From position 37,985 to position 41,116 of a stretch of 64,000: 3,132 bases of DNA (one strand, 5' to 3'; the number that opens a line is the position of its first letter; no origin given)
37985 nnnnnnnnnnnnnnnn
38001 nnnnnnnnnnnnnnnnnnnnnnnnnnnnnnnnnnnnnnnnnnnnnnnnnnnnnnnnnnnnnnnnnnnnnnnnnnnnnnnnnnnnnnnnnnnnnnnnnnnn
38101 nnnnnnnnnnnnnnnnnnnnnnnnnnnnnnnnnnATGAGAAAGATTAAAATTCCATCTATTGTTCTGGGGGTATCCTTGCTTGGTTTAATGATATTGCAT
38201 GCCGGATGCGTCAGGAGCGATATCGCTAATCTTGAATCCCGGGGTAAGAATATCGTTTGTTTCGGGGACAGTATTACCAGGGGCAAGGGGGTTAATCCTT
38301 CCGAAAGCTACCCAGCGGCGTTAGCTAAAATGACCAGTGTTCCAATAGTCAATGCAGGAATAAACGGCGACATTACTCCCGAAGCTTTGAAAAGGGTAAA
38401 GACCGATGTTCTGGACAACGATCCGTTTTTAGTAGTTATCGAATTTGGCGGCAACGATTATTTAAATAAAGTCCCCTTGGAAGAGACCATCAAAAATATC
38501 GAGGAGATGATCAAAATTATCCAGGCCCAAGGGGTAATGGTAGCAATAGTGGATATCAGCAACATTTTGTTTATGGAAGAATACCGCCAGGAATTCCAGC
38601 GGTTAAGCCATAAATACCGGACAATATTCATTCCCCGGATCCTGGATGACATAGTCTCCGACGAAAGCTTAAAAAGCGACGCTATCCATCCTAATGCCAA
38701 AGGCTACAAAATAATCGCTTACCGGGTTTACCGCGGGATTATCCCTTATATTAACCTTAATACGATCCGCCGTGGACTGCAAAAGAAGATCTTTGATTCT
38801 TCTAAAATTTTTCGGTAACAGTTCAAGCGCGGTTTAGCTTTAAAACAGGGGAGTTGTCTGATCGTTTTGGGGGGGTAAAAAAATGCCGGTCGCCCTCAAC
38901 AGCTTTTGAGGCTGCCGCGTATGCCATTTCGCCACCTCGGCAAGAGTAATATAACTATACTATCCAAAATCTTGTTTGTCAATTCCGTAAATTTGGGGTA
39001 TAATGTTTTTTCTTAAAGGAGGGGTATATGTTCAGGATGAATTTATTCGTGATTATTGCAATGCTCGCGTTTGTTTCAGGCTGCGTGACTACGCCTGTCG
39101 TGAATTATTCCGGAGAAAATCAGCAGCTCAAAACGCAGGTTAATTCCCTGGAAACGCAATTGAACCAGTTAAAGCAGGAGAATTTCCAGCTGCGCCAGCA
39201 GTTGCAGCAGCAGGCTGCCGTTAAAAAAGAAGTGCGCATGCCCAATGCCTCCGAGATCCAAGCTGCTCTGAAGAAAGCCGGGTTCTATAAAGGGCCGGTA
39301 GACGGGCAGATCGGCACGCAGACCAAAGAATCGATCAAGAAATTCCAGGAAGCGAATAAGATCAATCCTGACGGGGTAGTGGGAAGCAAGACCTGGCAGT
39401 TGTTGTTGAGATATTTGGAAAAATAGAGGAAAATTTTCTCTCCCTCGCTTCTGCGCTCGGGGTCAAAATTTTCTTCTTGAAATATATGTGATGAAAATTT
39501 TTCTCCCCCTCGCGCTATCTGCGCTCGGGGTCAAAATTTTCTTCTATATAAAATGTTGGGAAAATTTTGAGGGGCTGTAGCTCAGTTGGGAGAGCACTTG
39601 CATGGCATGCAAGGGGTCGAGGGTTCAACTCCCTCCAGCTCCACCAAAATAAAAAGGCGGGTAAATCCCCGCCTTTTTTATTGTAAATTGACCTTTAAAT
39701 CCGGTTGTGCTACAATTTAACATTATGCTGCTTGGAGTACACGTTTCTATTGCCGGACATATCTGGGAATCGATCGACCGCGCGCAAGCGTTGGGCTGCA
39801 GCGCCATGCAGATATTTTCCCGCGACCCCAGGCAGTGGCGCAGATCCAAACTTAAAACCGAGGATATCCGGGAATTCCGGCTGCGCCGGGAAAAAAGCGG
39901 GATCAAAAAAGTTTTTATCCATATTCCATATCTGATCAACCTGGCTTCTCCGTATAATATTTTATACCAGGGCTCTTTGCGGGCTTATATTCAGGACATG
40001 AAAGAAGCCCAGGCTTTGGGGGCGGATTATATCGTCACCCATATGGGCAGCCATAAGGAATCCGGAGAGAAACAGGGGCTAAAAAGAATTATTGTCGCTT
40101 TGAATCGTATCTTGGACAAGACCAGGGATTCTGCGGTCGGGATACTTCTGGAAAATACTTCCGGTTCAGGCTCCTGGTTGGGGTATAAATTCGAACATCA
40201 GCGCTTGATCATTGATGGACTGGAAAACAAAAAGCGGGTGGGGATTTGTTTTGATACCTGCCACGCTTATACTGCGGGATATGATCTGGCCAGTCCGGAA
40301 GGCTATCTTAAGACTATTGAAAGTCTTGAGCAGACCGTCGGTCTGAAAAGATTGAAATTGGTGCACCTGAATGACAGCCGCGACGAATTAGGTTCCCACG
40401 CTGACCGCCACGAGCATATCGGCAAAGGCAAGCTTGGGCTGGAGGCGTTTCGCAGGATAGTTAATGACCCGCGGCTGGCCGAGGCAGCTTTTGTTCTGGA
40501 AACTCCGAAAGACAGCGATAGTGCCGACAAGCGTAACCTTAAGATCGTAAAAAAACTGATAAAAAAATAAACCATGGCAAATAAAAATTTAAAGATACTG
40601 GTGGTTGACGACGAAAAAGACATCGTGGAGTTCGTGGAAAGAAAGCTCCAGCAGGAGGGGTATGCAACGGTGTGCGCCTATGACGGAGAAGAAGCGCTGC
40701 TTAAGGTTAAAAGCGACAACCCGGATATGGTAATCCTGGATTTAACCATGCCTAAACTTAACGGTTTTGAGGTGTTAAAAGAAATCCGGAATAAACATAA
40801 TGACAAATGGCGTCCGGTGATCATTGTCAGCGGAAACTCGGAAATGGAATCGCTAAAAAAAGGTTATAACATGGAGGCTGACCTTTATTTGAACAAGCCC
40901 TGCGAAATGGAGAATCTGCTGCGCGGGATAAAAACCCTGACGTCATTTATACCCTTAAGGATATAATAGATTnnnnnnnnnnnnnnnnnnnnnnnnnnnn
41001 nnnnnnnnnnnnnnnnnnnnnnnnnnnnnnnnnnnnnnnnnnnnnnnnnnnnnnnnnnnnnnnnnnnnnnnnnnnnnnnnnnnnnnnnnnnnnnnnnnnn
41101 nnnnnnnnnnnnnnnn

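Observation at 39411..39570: About 70-bp dispersed/tandem intergenic repeat family located just upstream of genes (ACT-like gene and tRNA-Ala)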

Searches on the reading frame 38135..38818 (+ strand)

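Call 26: search_protein_families(library=pfam, proteins=[window:38135-38818:+])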
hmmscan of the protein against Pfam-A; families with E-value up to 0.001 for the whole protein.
window:38135-38818:+ (227 aa): 2 families
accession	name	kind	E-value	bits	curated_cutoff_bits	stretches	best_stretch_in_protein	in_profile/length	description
PF13472.12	Lipase_GDSL_2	-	2.1e-23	84.2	32.9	1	42-193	1-178/178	GDSL-like Lipase/Acylhydrolase family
PF00657.28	Lipase_GDSL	-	2.6e-16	60.9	23.6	1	40-197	1-207/208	GDSL-like Lipase/Acylhydrolase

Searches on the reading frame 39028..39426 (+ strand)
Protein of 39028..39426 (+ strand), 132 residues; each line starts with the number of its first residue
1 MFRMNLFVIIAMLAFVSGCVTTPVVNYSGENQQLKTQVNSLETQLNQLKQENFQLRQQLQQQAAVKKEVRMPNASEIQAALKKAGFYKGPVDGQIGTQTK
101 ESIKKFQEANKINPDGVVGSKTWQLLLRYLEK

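Call 26: search_protein_families(library=pfam, proteins=[window:39028-39426:+])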
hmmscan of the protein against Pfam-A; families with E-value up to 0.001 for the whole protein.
window:39028-39426:+ (132 aa): 4 families
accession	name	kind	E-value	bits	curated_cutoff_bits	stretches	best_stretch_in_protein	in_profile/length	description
PF01471.23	PG_binding_1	-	5.2e-18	65.4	23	1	72-126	3-57/57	Putative peptidoglycan binding domain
PF08823.16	PG_binding_2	-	4.5e-06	27.3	21.1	1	73-130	17-74/74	Putative peptidoglycan binding domain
PF07558.16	Shugoshin_N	-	9.4e-05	22.6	30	1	31-59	16-44/45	Shugoshin N-terminal coiled-coil region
PF15908.10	HMMR_C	-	0.00066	20.4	28.6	1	24-67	90-133/157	Hyaluronan mediated motility receptor C-terminal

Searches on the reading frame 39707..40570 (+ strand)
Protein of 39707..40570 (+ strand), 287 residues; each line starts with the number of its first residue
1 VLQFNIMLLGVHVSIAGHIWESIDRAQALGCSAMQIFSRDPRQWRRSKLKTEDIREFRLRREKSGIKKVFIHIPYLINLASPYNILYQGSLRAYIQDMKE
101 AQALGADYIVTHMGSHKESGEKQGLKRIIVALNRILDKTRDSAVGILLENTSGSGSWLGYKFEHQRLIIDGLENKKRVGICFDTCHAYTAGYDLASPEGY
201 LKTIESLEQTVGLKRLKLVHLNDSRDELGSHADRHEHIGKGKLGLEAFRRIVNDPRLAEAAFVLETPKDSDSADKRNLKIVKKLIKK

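Call 26: search_protein_families(library=pfam, proteins=[window:39707-40570:+])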
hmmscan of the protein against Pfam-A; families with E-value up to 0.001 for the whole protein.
window:39707-40570:+ (287 aa): 1 family
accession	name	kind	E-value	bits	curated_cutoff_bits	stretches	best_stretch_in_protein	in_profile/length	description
PF01261.30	AP_endonuc_2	-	1.1e-51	176.3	31.1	1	23-273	1-234/249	Xylose isomerase-like TIM barrel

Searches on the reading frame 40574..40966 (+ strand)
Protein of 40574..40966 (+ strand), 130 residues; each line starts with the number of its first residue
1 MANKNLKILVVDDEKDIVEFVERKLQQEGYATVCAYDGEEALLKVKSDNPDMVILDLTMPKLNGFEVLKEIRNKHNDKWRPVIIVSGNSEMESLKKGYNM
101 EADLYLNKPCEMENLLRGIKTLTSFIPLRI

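Call 26: search_protein_families(library=pfam, proteins=[window:40574-40966:+])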
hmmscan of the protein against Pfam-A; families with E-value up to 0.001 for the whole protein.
window:40574-40966:+ (130 aa): 1 family
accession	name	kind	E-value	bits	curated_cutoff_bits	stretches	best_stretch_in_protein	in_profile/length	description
PF00072.30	Response_reg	-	6.6e-28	97.5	30.2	1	8-117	1-108/111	Response regulator receiver domain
